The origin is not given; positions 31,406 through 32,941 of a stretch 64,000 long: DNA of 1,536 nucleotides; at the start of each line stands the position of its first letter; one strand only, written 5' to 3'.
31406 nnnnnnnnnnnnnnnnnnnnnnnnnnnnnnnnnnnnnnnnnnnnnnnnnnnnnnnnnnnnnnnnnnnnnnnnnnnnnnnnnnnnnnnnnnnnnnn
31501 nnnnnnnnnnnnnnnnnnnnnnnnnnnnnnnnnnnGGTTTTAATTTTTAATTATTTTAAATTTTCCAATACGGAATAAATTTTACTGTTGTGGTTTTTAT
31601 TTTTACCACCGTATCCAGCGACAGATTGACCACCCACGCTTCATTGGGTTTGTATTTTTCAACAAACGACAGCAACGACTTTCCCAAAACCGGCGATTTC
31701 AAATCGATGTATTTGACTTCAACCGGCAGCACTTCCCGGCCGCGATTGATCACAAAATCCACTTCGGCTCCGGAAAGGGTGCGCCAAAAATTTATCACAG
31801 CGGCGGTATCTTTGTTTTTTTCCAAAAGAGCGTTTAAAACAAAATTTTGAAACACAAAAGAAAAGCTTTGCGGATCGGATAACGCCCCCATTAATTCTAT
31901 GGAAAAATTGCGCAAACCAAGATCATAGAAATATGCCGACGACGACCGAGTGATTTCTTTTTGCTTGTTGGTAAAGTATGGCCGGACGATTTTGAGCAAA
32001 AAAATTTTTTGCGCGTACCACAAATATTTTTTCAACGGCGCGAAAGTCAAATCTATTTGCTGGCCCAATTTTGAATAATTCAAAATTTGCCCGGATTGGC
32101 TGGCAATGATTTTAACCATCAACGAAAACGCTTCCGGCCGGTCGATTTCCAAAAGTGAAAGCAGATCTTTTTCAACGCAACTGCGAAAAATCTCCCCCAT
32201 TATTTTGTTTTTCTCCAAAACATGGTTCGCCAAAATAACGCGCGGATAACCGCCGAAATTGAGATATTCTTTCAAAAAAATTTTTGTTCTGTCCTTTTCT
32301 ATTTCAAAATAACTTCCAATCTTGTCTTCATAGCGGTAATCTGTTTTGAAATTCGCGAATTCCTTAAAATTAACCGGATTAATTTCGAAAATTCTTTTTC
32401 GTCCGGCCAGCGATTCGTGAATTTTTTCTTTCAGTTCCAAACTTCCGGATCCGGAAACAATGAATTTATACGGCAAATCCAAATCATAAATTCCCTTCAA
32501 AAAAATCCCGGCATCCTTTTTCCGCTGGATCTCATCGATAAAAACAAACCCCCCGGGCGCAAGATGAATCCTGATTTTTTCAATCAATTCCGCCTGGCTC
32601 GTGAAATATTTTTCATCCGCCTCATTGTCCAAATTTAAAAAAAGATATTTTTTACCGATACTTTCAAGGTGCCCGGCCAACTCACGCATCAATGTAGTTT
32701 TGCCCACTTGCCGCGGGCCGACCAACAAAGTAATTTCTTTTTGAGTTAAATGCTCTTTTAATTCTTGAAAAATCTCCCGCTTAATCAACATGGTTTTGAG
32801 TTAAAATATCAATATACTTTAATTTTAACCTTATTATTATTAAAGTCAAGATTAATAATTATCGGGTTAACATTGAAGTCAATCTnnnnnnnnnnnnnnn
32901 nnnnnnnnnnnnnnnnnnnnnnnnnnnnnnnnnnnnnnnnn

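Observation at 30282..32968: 2.6-kb two-gene block (HEAT-like protein plus DUF4143-type AAA+ ATPase) bracketed by 67-bp direct repeats derived from the glycosyltransferase 3' end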

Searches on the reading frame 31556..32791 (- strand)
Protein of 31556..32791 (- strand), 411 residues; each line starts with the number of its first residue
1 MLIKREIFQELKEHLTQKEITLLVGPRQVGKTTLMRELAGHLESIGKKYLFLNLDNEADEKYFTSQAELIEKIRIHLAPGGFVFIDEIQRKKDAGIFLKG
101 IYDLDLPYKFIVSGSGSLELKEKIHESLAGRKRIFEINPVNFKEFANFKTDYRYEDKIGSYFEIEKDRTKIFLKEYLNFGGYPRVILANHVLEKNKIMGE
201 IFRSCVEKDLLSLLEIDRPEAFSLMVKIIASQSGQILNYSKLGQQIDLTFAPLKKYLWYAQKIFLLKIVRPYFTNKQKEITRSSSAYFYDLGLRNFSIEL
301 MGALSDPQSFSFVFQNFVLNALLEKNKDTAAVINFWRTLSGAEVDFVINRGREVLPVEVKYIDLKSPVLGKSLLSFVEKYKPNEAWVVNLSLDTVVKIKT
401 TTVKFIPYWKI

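Call 5: search_protein_families(library=pfam, proteins=[window:31556-32791:-], max_evalue=0.01)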
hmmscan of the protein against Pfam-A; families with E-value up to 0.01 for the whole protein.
window:31556-32791:- (411 aa): 10 families
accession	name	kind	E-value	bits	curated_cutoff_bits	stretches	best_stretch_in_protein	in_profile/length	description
PF13635.12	DUF4143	-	1.1e-31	110.2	28.1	1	207-361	1-159/160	Domain of unknown function (DUF4143)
PF13173.12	AAA_14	-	1.5e-30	106.3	27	1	18-145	2-128/129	AAA domain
PF01637.24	ATPase_2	-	1e-06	29.2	33.2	1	11-67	11-72/225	ATPase domain predominantly from Archaea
PF00004.35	AAA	-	2.2e-05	25.3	21.2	1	22-90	2-68/131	ATPase family associated with various cellular activities (AAA)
PF20720.3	nSTAND3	-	7.3e-05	22.9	27.2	1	4-58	3-57/155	Novel STAND NTPase 3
PF03029.23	ATP_bind_1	-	0.00048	20.4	27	1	24-66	2-44/240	Conserved hypothetical ATP binding protein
PF13191.12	AAA_16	-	0.0012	19.8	32.6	1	16-44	24-50/167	AAA ATPase domain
PF13401.12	AAA_22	-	0.0019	18.9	27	0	17-61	4-48/130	AAA domain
PF14516.12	AAA_35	-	0.0026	17.1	27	1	9-73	21-85/331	AAA-like domain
PF03193.22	RsgA_GTPase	-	0.0056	16.9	30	1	6-43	95-131/174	RsgA GTPase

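Call 10: find_encoding_contigs(protein=window:31556-32791:-, flank=10000, max_places=10)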
Protein window:31556-32791:- (411 aa): 7 contigs read that carry it; 3 places shown.
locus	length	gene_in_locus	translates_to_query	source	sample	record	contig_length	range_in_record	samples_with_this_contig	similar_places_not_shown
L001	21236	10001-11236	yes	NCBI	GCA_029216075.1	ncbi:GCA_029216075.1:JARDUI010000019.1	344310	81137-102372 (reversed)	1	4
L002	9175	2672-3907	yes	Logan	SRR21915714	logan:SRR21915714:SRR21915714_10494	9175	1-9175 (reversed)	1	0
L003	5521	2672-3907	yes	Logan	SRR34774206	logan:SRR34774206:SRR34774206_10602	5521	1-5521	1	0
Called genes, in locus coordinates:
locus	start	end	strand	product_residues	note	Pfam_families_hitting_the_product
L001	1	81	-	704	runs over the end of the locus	PF01138:RNase_PH, PF03725:RNase_PH_C, PF03726:PNPase (weak), PF01138:RNase_PH, PF00013:KH_1, PF00575:S1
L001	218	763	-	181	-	PF01936:NYN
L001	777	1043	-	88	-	PF00312:Ribosomal_S15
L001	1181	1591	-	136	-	PF04956:TrbC (weak), PF18895:T4SS_pilin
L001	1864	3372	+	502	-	PF01743:PolyA_pol, PF12627:PolyA_pol_RNAbd, PF01966:HD, PF13735:tRNA_NucTran2_2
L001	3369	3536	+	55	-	-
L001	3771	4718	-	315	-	PF25231:DUF7847 (faint), PF06790:UPF0259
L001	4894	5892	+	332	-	PF12728:HTH_17 (weak)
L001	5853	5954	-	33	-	-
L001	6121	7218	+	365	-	PF13784:Fic_N, PF02661:Fic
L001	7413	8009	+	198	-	PF12917:YfbR-like (weak), PF13023:HD_3, PF01966:HD (weak)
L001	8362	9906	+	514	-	-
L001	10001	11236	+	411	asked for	PF01637:ATPase_2 (faint), PF00004:AAA (faint), PF13173:AAA_14, PF13635:DUF4143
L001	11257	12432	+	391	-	PF13646:HEAT_2 (weak)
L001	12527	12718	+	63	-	-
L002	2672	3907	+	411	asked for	PF01637:ATPase_2 (faint), PF00004:AAA (faint), PF13173:AAA_14, PF13635:DUF4143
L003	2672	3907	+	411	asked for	PF01637:ATPase_2 (faint), PF00004:AAA (faint), PF13173:AAA_14, PF13635:DUF4143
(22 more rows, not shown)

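Call 39: find_homologous_proteins(query=window:31556-32791:-)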
Query window:31556-32791:- (411 aa): 7181 proteins with E <= 0.001 among 8000 candidates; the best 120 are listed.
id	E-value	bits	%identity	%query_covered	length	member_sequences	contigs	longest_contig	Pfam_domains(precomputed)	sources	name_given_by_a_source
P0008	4.7e-267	903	100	100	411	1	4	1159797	PF13173.13,PF13635.13,PF00004.36,PF01637.25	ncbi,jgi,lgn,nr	ncbi:MAG: ATP-binding protein [Candidatus Nealsonbacteria bacterium DGGOD1a]|nr:MAG: ATP-binding pro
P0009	9.9e-267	902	100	100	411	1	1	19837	PF13173.13,PF13635.13,PF00004.36,PF01637.25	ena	-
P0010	2.9e-245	832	91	100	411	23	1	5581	PF13173.13,PF13635.13,PF01637.25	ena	-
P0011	1.9e-215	733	79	100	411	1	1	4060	PF13173.13,PF13635.13,PF00004.36,PF01637.25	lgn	-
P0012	6.1e-212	722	79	100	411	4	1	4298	PF13173.13,PF13635.13,PF00004.36,PF01637.25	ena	-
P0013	2.1e-194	664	72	100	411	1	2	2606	PF13173.13,PF13635.13,PF01637.25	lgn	-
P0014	4.4e-194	663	72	100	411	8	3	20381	PF13173.13,PF13635.13,PF01637.25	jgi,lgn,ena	jgi:hypothetical protein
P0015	1.1e-193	662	72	100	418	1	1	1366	PF13173.13,PF13635.13,PF01637.25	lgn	-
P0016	3.6e-193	660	72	100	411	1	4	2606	PF13173.13,PF13635.13,PF01637.25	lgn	-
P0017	2.5e-192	657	71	100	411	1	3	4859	PF13173.13,PF13635.13,PF01637.25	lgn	-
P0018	2.9e-191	654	71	100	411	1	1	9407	PF13173.13,PF13635.13,PF01637.25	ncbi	-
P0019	1.5e-187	642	70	100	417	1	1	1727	PF13173.13,PF13635.13,PF01637.25,PF20720.4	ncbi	-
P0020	7.0e-175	600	66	100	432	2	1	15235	PF13173.13,PF13635.13,PF14516.13,PF01637.25,PF20720.4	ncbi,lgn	-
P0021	1.0e-174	599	64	100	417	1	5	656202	PF13173.13,PF13635.13,PF01637.25,PF20720.4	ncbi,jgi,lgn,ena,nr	ncbi:MAG TPA: ATP-binding protein [Candidatus Pacearchaeota archaeon]|nr:ATP-binding protein [Candid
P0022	1.4e-173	596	64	100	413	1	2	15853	PF13173.13,PF13635.13,PF01637.25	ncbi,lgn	-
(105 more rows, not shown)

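Call 40: search_protein_families(library=padloc, proteins=[window:31556-32791:-], max_evalue=0.01)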
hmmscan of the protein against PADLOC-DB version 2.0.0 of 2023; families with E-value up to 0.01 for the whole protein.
window:31556-32791:- (411 aa): 8 families
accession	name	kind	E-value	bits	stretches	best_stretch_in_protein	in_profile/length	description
PDLC04789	PDC-S01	-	4.4e-78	260.9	1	1-389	1-365/375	-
PDLC04790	PDC-S01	-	7.9e-54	181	1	2-361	11-367/422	-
PDLC04787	PDC-S01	-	1e-46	157.7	1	2-410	10-404/412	-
PDLC04791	PDC-S01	-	8.1e-39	131.4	1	3-389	2-376/395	-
PDLC04788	PDC-S01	-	4.1e-30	103.1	1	1-401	1-419/448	-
PDLC04786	PDC-S01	-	4.9e-25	86.2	2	1-187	1-201/439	-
PDLC04792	PDC-S01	-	1.2e-17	61.7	1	3-185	2-199/452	-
PDLC04140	mad8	-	0.00011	19.8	1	13-77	22-70/314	mads_8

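Call 41: search_protein_families(library=ncbifam, proteins=[window:31556-32791:-], max_evalue=0.01)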
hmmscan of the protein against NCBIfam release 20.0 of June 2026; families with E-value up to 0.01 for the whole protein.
window:31556-32791:- (411 aa): 8 families
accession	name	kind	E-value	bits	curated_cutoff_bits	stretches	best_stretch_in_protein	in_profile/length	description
NF010068.0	PRK13548.1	equivalog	0.00043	19.5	261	1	4-47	17-60/261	heme ABC transporter ATP-binding protein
NF008809.0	PRK11831.1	equivalog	0.00082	18.7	441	1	4-44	20-60/270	phospholipid ABC transporter ATP-binding protein MlaF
TIGR01189.1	ccmA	equivalog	0.00099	18.8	131.6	1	5-44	13-52/198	heme ABC exporter ATP-binding protein CcmA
NF008653.0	PRK11650.1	subfamily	0.0024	17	432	1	6-47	18-58/357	sn-glycerol-3-phosphate ABC transporter ATP-binding protein UgpC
TIGR02858.1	spore_III_AA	equivalog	0.0034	16.7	281.3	1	6-42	102-137/272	stage III sporulation protein AA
NF040873.1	AztA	equivalog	0.004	16.7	220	1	5-43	5-43/191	zinc ABC transporter ATP-binding protein AztA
NF002981.0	PRK03695.1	equivalog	0.0052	16.2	281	0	10-48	18-56/253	vitamin B12 ABC transporter ATP-binding protein BtuD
TIGR03499.1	FlhF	equivalog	0.0099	15.9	174.15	0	3-55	181-237/286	flagellar biosynthesis GTPase FlhF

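Call 42: find_encoding_contigs(protein=P0012, flank=10000, max_places=4)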
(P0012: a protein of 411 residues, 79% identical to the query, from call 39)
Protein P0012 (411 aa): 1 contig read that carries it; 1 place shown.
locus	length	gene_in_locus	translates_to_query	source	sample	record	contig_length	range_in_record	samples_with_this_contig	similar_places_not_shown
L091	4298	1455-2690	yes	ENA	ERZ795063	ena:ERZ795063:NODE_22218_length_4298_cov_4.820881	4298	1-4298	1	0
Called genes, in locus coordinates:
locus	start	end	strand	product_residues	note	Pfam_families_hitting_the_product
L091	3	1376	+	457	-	?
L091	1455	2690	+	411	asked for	PF01637:ATPase_2 (weak), PF00004:AAA (weak), PF13173:AAA_14, PF13635:DUF4143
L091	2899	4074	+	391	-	PF13646:HEAT_2 (faint)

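Call 43: find_encoding_contigs(protein=P0014, flank=10000, max_places=4)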
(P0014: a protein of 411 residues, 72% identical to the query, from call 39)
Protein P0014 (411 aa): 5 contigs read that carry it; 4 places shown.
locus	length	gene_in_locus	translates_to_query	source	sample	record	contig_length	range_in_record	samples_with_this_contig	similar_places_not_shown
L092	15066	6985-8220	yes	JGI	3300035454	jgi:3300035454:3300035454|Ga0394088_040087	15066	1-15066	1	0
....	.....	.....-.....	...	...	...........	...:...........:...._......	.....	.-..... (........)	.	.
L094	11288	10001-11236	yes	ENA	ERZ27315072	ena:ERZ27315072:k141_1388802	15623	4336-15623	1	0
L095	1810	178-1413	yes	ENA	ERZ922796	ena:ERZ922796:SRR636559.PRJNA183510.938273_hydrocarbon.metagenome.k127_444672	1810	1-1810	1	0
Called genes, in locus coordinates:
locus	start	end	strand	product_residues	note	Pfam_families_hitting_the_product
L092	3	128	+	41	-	?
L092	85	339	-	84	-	-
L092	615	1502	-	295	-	-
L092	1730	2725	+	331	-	PF12728:HTH_17 (weak)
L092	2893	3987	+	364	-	PF13784:Fic_N, PF02661:Fic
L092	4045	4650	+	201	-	-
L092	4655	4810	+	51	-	-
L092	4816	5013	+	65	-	PF14359:DUF4406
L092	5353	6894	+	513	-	-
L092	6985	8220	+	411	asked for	PF01637:ATPase_2 (weak), PF13173:AAA_14, PF13635:DUF4143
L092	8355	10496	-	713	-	PF17191:RecG_wedge, PF01336:tRNA_anti-codon (weak), PF00270:DEAD, PF04851:ResIII, PF00271:Helicase_C, PF22590:Cas3-like_C_2 (weak), PF19833:RecG_dom3_C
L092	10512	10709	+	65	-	-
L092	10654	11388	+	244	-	PF01145:Band_7, PF13421:Band_7_1 (weak)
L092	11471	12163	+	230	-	PF01936:NYN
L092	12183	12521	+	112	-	PF07883:Cupin_2 (weak)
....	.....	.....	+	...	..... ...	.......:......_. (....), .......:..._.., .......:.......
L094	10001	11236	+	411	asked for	PF01637:ATPase_2 (weak), PF13173:AAA_14, PF13635:DUF4143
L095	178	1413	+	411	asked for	PF01637:ATPase_2 (weak), PF13173:AAA_14, PF13635:DUF4143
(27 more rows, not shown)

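Call 44: find_encoding_contigs(protein=P0021, flank=10000, max_places=4)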
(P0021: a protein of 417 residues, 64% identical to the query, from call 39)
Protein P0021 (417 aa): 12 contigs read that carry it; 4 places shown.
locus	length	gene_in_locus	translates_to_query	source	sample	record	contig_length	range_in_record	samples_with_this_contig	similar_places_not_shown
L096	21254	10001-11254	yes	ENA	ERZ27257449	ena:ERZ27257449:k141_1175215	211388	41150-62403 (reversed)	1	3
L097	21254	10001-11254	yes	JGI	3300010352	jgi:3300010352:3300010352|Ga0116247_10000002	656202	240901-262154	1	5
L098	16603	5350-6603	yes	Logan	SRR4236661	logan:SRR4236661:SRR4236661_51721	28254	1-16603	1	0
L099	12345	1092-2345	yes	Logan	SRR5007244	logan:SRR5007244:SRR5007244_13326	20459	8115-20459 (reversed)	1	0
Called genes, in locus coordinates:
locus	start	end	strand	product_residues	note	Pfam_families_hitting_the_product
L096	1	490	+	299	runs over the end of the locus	PF07963:N_methyl, PF13385:Laminin_G_3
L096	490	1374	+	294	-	PF02645:DegV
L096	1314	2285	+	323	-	PF02645:DegV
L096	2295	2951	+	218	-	PF02660:G3P_acyltransf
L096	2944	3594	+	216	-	PF02660:G3P_acyltransf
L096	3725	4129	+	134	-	PF04956:TrbC, PF18895:T4SS_pilin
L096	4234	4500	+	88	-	PF00312:Ribosomal_S15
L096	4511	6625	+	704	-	PF01138:RNase_PH, PF03725:RNase_PH_C (weak), PF01138:RNase_PH, PF00013:KH_1, PF00575:S1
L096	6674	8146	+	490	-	-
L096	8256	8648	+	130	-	-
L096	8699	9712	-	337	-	PF01476:LysM, PF23446:LysM1_NFP_LYK (faint), PF23473:LysM3_LYK4_5 (weak), PF01476:LysM, PF01551:Peptidase_M23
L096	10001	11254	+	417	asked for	PF01637:ATPase_2 (weak), PF20720:nSTAND3 (weak), PF13173:AAA_14, PF13635:DUF4143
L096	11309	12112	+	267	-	PF00398:RrnaAD, PF02390:Methyltransf_4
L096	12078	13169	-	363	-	PF18895:T4SS_pilin (weak)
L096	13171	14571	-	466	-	-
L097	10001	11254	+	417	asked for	PF01637:ATPase_2 (weak), PF20720:nSTAND3 (weak), PF13173:AAA_14, PF13635:DUF4143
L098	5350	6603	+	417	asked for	PF01637:ATPase_2 (weak), PF20720:nSTAND3 (weak), PF13173:AAA_14, PF13635:DUF4143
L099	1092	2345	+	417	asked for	PF01637:ATPase_2 (weak), PF20720:nSTAND3 (weak), PF13173:AAA_14, PF13635:DUF4143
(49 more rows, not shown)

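Call 70: find_related_loci(query=window:31556-32791:-, collection=viral_contigs, flank=5000)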
Query window:31556-32791:- (411 aa) in viral_contigs; peptide patterns used: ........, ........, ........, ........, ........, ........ (x = any residue, [..] = any of these).
38 stretches matched a pattern, but none encodes a relative of the query by tblastn (E <= 1e-3).

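Call 72: search_solved_structures(query=window:31556-32791:-, max_evalue=0.01)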
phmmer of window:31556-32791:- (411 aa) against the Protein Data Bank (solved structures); distinct sequences matched with E-value up to 0.01: 0.

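Call 82: find_related_loci(query=A3, collection=viral_contigs, flank=4000)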
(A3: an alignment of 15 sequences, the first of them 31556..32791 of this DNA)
Query A3 (411 aa) in viral_contigs; peptide patterns used: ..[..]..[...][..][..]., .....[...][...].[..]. (x = any residue, [..] = any of these).
34 stretches matched a pattern; 3 encode a relative of the query (tblastn E <= 1e-3); 3 distinct loci.
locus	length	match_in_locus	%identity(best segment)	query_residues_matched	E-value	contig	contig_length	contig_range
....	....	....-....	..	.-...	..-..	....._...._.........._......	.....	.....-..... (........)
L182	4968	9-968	30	22-361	2e-29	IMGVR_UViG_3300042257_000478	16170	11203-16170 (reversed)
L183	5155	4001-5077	25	2-389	1e-26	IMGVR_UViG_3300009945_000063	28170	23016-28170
